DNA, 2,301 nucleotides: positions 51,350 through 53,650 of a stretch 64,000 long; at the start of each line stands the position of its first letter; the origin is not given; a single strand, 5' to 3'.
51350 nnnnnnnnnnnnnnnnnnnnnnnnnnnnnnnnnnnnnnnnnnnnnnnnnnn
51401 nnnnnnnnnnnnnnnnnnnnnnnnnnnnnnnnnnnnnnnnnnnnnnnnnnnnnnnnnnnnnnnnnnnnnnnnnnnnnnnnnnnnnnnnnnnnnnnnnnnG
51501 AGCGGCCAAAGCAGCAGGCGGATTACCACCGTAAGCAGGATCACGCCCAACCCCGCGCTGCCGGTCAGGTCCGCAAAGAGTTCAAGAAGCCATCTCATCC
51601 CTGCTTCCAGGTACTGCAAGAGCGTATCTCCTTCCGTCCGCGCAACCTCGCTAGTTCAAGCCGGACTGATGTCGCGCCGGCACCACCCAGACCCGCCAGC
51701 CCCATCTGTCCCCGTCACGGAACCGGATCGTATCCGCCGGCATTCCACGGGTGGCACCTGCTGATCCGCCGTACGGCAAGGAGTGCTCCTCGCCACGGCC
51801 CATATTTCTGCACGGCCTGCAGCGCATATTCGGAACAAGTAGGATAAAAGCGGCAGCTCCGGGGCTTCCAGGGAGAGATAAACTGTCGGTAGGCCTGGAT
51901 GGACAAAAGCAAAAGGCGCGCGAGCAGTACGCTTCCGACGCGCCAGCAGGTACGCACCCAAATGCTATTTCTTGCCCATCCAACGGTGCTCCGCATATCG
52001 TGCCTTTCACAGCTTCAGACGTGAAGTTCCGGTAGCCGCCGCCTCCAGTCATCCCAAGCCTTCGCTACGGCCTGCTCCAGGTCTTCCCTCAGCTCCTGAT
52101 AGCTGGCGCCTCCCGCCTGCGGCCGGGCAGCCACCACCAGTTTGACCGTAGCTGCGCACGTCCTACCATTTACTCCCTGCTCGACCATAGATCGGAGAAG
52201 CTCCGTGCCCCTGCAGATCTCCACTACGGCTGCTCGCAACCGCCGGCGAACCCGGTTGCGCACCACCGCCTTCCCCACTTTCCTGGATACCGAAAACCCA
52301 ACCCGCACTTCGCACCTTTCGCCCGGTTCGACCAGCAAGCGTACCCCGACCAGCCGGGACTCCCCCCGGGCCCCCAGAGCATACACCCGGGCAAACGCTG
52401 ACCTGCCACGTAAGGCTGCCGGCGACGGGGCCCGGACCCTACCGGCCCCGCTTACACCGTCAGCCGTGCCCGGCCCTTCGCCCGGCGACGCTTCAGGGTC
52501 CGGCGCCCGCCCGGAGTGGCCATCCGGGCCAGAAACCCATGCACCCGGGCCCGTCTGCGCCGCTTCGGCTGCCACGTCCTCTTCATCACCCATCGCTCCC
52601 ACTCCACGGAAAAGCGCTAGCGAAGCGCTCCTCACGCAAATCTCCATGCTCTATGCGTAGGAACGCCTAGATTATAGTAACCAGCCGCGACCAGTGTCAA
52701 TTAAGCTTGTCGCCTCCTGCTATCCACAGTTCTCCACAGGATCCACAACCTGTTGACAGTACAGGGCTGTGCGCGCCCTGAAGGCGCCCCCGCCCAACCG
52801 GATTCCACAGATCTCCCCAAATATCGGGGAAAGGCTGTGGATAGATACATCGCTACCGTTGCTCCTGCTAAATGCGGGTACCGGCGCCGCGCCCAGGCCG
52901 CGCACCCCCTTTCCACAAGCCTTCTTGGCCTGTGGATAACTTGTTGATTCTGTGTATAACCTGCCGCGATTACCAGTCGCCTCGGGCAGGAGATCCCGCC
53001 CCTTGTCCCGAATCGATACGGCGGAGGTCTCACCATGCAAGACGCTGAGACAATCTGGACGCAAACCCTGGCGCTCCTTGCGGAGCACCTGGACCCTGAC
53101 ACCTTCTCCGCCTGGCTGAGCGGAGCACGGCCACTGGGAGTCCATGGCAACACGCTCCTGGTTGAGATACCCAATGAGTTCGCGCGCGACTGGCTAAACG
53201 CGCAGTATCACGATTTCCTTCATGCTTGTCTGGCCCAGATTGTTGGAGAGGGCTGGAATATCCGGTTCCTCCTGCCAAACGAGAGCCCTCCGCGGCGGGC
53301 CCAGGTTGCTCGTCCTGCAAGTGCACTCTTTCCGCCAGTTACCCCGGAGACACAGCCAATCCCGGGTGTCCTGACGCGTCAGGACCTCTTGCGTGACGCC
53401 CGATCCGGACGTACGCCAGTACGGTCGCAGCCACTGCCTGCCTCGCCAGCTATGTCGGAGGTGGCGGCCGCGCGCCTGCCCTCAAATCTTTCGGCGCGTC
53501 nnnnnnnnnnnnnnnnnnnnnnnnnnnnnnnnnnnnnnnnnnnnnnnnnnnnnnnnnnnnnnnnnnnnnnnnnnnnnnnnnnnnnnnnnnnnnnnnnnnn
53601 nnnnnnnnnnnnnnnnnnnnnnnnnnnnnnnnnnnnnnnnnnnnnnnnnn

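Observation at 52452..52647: rpmH (L34) is completely nested, out of frame, inside the 5' part of rnpA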

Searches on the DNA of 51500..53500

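Call 27: search_rna_families(source=window, start=51500, end=53500, threshold=evalue, max_evalue=1)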
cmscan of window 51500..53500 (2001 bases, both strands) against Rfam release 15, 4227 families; matches with E-value up to 1: 1.
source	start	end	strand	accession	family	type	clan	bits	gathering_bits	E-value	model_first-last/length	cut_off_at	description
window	52761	52912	-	RF03468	mir-2830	Gene; miRNA;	-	21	70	0.5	1-76/76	no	mir-2830 microRNA precursor family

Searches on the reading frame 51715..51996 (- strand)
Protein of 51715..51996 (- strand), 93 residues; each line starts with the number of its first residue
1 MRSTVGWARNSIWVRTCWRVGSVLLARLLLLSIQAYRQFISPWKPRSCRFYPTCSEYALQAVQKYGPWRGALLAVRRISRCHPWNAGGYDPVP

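Call 3: search_protein_families(library=pfam, proteins=[window:51715-51996:-], max_evalue=0.01)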
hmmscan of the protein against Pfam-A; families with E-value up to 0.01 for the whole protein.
window:51715-51996:- (93 aa): 1 family
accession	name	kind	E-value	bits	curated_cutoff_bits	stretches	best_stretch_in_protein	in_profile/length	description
PF01809.23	YidD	-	8e-32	109.3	27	1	27-92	2-67/67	Putative membrane protein insertion efficiency factor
